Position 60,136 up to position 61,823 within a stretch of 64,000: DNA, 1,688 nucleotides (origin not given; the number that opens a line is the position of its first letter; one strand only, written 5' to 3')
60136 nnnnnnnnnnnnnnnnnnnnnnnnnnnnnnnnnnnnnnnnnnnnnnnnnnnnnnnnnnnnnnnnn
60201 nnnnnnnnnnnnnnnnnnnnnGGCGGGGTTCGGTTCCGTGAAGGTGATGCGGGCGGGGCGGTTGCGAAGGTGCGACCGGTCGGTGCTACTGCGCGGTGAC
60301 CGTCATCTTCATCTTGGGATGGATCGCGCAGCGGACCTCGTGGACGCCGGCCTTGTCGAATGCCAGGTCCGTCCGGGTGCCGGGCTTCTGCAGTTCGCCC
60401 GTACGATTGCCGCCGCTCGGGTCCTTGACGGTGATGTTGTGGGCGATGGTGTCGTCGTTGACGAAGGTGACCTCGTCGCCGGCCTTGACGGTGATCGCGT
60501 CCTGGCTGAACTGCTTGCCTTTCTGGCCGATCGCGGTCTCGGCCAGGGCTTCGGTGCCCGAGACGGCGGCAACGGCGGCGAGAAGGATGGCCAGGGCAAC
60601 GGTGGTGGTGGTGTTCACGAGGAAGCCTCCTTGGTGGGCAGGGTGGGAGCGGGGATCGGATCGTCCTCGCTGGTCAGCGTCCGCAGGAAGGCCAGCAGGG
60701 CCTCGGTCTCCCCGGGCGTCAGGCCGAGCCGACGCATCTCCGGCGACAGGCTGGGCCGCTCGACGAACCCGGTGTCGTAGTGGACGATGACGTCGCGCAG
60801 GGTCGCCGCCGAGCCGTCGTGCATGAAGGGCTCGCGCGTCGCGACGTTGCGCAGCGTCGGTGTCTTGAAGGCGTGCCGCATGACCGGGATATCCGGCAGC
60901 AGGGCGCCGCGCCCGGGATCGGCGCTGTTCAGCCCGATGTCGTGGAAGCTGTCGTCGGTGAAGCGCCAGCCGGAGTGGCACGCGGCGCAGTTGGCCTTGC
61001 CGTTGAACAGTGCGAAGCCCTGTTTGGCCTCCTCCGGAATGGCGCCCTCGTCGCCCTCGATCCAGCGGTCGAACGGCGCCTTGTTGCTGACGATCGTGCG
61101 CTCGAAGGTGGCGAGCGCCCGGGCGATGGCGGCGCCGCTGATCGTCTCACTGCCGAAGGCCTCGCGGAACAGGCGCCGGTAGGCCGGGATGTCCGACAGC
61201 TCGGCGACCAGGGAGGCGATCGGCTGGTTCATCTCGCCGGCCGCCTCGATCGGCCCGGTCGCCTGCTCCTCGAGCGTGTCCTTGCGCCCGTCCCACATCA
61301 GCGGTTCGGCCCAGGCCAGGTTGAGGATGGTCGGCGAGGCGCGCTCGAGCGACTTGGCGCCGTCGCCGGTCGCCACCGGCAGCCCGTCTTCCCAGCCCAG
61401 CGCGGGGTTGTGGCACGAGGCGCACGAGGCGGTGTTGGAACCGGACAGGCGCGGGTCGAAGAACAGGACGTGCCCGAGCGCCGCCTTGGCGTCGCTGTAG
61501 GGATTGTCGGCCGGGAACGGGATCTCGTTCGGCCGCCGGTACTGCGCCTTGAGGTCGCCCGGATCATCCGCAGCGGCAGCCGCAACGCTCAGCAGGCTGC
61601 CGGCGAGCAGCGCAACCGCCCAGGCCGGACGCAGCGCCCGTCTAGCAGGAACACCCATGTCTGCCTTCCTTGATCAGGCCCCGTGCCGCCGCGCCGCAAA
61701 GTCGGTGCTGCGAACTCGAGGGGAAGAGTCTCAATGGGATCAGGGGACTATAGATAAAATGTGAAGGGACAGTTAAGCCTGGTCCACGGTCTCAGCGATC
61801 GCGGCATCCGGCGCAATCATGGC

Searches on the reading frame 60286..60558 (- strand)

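Call 59: search_protein_families(library=pfam, proteins=[window:60286-60558:-], max_evalue=0.001)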
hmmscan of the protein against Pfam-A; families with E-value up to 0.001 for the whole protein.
window:60286-60558:- (90 aa): 2 families
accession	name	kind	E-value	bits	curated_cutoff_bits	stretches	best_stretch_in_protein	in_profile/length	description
PF00127.26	Copper-bind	-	2.5e-09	37.9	21.2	1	11-88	8-97/99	Copper binding proteins, plastocyanin/azurin family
PF13473.12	Cupredoxin_1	-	1.5e-05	25.4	27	1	9-89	24-104/104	Cupredoxin-like domain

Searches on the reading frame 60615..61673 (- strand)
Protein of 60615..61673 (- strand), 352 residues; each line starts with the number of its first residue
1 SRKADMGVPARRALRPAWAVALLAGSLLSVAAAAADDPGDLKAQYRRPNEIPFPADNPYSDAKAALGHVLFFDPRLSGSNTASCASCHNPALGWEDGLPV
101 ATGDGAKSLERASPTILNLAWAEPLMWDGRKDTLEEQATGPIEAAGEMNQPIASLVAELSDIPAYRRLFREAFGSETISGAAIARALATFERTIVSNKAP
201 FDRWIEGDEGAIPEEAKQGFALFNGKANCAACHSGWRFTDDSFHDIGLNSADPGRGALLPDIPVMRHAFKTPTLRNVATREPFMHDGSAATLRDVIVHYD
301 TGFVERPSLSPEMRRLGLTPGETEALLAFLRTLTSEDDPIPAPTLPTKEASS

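Call 58: search_protein_families(library=pfam, proteins=[window:60615-61673:-], max_evalue=0.001)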
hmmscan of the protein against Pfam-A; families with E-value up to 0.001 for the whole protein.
window:60615-61673:- (352 aa): 3 families
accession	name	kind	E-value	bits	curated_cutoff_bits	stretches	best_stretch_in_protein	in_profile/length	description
PF03150.19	CCP_MauG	-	6e-58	196.1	25.6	2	62-209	2-148/149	Di-haem cytochrome c peroxidase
PF00034.26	Cytochrom_C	-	1.3e-09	39.6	21.3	1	217-333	2-89/90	Cytochrome c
PF13442.11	Cytochrome_CBB3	-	0.00077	20.2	27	0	215-234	2-19/68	Cytochrome C oxidase, cbb3-type, subunit III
